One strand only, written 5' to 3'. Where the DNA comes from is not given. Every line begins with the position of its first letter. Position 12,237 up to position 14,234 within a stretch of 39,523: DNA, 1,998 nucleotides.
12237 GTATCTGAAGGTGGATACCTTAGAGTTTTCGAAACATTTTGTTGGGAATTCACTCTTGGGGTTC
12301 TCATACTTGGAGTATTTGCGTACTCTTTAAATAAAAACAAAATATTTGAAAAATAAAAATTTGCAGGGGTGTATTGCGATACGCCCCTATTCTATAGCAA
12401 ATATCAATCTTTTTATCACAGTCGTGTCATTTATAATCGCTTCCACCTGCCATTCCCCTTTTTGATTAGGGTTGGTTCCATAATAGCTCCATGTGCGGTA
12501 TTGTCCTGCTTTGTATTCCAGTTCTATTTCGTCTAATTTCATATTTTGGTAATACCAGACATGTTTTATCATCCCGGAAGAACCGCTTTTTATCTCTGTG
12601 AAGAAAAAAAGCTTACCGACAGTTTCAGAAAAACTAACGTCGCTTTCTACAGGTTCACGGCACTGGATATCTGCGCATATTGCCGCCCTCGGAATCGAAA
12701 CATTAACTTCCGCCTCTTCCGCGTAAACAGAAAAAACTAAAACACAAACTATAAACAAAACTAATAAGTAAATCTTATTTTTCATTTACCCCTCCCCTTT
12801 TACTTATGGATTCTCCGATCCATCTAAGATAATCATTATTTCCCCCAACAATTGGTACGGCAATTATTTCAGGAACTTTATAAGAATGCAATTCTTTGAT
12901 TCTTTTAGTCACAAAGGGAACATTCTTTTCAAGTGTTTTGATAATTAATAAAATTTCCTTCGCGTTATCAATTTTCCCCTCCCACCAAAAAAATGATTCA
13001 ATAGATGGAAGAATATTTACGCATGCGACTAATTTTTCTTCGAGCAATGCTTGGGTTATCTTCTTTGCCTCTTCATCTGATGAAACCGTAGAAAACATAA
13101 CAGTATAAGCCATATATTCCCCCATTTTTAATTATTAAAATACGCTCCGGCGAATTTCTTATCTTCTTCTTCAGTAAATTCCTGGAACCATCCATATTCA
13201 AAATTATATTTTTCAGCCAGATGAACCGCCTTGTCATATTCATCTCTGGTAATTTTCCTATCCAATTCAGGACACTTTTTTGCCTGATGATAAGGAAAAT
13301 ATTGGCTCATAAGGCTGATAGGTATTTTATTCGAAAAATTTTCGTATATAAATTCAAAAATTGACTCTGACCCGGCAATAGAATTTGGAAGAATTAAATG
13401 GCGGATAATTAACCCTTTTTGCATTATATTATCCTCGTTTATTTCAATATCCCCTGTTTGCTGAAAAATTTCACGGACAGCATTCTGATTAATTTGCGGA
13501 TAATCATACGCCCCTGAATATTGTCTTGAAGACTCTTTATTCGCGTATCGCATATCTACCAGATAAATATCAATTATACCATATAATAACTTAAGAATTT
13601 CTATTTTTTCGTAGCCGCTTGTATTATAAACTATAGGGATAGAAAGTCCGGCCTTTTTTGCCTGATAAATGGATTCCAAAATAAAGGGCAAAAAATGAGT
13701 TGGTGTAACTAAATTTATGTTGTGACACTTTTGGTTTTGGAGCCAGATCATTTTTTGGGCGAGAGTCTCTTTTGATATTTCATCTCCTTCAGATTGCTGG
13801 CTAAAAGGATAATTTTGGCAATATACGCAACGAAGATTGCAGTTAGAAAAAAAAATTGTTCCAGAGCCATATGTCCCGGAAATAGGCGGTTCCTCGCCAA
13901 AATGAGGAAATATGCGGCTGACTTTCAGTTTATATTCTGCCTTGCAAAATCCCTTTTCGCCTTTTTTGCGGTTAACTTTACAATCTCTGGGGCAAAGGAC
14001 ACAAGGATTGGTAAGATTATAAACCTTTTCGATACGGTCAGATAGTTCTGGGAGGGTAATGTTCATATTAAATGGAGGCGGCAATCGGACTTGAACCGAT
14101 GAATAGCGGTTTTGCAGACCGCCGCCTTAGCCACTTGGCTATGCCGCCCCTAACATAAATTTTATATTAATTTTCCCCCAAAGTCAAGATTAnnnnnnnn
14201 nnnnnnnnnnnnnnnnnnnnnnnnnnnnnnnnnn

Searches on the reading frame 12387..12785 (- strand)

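Call 59: search_protein_families(library=pfam, proteins=[window:12387-12785:-], max_evalue=0.001)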
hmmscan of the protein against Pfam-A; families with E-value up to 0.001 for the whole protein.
window:12387-12785:- (132 aa): 1 family
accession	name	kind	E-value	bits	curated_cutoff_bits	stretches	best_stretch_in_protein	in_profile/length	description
PF11141.13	DUF2914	-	4.9e-15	55.4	23.6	1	73-131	4-62/62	Protein of unknown function (DUF2914)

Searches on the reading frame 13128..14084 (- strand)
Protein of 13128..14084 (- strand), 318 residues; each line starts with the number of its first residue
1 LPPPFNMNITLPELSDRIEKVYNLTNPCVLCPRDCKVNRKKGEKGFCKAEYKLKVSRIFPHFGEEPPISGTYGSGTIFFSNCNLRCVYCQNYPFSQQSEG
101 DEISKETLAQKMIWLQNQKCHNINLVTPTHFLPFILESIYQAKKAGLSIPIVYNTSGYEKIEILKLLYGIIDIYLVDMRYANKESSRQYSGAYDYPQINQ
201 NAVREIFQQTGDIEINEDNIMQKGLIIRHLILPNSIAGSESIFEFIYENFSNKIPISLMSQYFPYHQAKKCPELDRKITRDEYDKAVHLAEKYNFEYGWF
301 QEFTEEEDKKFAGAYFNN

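Call 59: search_protein_families(library=pfam, proteins=[window:13128-14084:-], max_evalue=0.001)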
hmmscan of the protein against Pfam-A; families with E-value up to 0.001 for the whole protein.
window:13128-14084:- (318 aa): 2 families
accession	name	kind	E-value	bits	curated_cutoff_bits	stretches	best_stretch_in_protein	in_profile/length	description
PF04055.27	Radical_SAM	-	5.2e-09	36.9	29.5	1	77-184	2-115/166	Radical SAM superfamily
PF13353.11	Fer4_12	-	1.5e-06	29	22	1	76-188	9-125/137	4Fe-4S single cluster domain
